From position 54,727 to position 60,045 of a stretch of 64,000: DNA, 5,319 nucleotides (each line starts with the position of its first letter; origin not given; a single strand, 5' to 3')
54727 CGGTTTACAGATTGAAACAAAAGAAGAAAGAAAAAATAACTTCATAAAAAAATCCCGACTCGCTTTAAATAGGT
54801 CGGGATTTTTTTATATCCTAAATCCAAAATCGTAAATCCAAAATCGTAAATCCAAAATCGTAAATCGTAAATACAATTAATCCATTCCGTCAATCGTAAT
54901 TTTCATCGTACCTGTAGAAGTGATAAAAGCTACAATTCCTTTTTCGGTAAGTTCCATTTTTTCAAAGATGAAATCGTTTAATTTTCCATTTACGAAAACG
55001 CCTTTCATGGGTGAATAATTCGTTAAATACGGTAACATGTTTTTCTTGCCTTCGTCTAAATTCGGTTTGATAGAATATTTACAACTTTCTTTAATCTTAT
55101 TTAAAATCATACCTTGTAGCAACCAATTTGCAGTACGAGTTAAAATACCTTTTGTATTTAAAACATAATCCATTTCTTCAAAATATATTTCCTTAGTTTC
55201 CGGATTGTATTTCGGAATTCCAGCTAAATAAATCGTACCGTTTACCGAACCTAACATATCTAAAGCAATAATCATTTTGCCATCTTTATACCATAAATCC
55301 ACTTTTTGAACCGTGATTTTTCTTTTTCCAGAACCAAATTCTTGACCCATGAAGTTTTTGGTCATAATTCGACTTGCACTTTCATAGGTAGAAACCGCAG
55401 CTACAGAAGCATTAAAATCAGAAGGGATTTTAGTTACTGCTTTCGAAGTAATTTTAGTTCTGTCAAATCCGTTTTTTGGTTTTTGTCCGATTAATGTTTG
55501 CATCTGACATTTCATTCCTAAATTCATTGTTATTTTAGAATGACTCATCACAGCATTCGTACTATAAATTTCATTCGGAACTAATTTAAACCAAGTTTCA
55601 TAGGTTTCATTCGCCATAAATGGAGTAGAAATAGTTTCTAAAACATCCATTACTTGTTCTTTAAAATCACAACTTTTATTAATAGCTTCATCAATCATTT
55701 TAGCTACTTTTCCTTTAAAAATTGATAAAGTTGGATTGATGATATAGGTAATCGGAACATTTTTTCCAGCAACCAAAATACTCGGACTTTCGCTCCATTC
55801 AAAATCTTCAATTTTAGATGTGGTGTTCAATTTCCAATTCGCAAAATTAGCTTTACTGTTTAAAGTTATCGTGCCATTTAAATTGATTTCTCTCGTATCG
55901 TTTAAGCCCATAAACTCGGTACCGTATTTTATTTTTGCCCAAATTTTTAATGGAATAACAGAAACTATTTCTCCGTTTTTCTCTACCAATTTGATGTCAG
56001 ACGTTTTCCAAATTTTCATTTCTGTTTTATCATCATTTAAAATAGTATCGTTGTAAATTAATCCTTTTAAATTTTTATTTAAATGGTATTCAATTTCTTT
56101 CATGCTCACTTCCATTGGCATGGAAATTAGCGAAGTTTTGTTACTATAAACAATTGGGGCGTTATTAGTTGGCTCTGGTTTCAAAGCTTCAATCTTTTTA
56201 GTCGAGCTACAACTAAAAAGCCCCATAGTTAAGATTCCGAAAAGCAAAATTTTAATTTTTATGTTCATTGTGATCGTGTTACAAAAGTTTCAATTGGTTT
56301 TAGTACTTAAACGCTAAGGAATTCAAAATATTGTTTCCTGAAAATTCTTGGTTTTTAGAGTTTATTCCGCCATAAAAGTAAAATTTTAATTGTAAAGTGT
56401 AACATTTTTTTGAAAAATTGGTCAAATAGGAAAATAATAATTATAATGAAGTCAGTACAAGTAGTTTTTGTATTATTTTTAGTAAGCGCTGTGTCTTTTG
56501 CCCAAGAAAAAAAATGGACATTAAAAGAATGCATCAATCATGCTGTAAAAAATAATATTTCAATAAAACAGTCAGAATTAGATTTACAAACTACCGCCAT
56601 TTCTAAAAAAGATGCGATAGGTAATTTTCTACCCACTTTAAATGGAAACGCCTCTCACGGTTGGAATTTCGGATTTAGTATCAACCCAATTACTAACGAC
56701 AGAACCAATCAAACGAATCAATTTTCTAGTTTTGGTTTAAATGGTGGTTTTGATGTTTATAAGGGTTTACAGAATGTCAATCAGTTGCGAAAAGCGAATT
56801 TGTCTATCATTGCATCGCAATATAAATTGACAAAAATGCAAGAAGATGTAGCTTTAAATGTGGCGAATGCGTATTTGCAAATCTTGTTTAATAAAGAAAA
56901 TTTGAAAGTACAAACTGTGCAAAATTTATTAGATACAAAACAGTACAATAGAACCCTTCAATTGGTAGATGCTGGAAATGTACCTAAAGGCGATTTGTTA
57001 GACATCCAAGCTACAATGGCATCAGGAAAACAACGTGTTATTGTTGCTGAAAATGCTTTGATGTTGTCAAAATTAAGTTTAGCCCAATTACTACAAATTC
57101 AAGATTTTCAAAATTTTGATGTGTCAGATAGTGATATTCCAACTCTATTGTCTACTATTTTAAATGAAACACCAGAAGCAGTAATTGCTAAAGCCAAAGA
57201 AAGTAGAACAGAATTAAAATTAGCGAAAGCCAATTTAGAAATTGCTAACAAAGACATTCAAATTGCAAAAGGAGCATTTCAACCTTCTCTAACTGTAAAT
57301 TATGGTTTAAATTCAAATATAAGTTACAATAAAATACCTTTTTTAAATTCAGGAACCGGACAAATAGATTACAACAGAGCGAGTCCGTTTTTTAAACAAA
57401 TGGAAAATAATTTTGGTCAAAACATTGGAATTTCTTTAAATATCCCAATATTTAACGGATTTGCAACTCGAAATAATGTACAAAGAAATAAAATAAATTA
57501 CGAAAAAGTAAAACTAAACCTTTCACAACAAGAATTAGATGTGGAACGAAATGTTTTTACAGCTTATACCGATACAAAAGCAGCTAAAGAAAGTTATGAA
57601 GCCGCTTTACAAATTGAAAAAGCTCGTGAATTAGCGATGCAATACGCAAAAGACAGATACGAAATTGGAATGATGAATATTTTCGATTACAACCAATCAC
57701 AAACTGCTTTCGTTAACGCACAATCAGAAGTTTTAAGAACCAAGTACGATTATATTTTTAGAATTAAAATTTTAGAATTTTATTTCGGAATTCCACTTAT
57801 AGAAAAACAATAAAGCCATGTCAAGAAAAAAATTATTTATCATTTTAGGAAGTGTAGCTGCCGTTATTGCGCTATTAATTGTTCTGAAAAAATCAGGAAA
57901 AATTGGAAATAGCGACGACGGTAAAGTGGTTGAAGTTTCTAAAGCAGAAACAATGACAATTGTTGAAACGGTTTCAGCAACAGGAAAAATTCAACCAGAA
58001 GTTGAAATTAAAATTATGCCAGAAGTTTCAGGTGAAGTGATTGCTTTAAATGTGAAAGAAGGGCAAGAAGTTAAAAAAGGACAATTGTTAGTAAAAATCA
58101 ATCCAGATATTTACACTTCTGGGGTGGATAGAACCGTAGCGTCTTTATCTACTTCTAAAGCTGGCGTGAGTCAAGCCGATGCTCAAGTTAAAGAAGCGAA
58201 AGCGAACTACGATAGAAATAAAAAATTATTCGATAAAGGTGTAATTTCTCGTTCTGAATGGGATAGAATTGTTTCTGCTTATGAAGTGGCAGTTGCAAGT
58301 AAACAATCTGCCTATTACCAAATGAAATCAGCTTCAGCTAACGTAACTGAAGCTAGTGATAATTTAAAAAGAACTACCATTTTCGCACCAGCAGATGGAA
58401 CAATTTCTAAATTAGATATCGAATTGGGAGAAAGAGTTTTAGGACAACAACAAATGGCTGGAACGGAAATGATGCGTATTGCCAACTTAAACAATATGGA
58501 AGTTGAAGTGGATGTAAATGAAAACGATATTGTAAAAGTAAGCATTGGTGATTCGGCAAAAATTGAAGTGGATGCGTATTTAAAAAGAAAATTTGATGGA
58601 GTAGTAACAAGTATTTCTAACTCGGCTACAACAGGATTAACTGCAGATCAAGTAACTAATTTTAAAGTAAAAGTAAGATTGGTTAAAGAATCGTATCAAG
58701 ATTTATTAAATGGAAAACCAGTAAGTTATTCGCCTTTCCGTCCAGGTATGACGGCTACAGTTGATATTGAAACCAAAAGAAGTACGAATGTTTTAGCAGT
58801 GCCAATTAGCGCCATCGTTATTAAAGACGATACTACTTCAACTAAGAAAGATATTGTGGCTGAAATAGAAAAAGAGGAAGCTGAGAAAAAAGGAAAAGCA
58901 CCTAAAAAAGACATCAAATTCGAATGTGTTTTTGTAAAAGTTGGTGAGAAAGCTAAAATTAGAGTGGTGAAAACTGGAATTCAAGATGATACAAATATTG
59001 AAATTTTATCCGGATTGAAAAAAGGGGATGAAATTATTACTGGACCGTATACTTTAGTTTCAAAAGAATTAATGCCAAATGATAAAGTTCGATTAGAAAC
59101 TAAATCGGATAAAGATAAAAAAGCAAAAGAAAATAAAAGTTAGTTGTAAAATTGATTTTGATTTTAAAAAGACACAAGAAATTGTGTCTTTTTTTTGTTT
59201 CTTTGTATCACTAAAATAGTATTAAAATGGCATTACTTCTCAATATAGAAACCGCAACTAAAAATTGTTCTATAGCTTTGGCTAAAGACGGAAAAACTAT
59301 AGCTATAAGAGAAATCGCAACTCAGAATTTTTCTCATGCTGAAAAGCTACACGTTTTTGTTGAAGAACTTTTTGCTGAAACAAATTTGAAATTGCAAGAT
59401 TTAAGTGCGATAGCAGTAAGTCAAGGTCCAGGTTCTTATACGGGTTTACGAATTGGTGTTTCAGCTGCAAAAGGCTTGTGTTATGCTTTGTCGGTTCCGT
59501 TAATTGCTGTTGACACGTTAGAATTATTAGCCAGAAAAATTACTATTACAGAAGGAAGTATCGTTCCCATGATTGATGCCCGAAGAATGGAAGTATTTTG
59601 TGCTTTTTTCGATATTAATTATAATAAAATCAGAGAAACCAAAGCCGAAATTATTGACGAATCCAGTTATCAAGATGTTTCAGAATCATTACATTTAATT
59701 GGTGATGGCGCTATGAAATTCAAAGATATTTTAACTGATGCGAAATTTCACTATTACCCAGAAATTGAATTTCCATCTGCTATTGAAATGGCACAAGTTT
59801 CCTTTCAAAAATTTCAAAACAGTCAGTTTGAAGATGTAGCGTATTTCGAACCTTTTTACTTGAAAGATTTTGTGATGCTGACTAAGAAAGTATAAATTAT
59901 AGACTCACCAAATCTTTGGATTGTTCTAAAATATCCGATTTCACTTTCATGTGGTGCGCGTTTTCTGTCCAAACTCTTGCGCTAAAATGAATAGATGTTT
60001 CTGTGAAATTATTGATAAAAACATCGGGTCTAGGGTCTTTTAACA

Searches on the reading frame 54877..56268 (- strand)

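Call 29: search_protein_families(library=pfam, proteins=[window:54877-56268:-], max_evalue=0.001)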
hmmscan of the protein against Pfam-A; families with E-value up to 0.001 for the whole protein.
window:54877-56268:- (463 aa): 1 family
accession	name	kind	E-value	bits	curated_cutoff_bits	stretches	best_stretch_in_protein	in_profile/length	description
PF14356.11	DUF4403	-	1e-126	423.5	28.3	1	45-459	2-425/425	Domain of unknown function (DUF4403)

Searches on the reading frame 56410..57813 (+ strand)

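Call 20: search_protein_families(library=pfam, proteins=[window:56410-57813:+], max_evalue=0.001)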
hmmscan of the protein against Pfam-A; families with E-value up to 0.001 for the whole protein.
window:56410-57813:+ (467 aa): 1 family
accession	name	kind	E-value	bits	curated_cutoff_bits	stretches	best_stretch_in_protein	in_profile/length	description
PF02321.23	OEP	-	1.4e-56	191.7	22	2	256-449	2-176/187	Outer membrane efflux protein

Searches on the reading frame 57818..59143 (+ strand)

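Call 29: search_protein_families(library=pfam, proteins=[window:57818-59143:+], max_evalue=0.001)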
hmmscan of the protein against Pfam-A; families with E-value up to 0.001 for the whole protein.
window:57818-59143:+ (441 aa): 5 families
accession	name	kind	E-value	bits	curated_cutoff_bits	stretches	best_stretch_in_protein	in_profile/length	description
PF16576.10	HlyD_D23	-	5.7e-19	68.7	30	1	50-269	4-187/214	Barrel-sandwich domain of CusB or HlyD membrane-fusion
PF13437.12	HlyD_3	-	3.9e-16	60.2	22.2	1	187-288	1-95/106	HlyD family secretion protein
PF13533.13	Biotin_lipoyl_2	-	7.5e-09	35.7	29.8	1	64-94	1-31/32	Biotin-lipoyl like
PF02321.23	OEP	-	6.1e-05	23.4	22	1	105-175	111-181/187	Outer membrane efflux protein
PF00358.26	PTS_EIIA_1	-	0.00099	19.2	27.2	0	69-98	78-107/127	phosphoenolpyruvate-dependent sugar phosphotransferase system, EIIA 1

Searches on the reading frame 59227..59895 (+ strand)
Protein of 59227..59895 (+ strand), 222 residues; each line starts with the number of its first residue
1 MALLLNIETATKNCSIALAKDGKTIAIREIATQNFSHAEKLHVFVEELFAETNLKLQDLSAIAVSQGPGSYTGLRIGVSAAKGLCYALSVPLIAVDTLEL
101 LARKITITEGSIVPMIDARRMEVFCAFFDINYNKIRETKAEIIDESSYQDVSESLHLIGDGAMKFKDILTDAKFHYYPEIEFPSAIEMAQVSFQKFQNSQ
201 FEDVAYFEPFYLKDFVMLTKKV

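Call 29: search_protein_families(library=pfam, proteins=[window:59227-59895:+], max_evalue=0.001)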
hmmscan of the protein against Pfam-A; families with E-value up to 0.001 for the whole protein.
window:59227-59895:+ (222 aa): 1 family
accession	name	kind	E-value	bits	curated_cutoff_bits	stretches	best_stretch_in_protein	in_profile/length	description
PF00814.31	TsaD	-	7.1e-32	111.6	24.8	1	36-200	28-186/264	tRNA N6-adenosine threonylcarbamoyltransferase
